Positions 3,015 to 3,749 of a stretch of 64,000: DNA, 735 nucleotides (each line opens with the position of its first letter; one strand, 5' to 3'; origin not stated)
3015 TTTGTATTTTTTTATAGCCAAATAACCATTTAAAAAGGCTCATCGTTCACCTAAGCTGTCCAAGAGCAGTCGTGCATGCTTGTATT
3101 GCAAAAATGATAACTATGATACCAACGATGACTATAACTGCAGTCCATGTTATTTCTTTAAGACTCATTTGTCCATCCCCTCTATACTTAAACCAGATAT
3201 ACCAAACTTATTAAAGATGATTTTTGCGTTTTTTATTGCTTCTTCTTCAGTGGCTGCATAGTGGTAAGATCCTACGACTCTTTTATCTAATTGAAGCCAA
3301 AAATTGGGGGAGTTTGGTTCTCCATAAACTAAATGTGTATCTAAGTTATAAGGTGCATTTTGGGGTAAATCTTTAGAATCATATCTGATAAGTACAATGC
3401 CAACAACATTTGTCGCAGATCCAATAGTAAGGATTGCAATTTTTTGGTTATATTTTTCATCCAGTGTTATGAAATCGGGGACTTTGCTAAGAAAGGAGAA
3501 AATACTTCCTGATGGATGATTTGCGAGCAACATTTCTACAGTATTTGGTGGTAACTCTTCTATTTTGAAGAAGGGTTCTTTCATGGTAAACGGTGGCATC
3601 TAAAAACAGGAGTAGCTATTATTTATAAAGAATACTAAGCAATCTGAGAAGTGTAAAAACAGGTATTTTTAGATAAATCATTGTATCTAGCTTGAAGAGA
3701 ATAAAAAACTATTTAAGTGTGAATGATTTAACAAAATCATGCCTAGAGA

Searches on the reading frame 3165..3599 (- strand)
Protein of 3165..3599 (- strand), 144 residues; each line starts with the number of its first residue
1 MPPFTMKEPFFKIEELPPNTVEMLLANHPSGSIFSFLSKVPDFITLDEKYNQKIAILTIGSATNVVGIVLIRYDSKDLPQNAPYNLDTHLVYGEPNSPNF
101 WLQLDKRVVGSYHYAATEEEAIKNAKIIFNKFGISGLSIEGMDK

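Call 10: search_protein_families(library=ncbifam, proteins=[window:3165-3599:-], max_evalue=0.01)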
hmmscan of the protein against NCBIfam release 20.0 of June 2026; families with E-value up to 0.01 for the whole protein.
window:3165-3599:- (144 aa): 0 families

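Call 53: find_homologous_proteins(query=window:3165-3599:-, max_evalue=0.00001)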
Query window:3165-3599:- (144 aa): 1 proteins with E <= 0.00001 among 16 candidates.
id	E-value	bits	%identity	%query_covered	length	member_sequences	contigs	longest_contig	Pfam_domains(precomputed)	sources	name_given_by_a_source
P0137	8.8e-91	319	100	100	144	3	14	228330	-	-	-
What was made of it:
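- Tried and rejected: Its gene is an ORFan, so no orthologous promoter exists to test (call 53).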
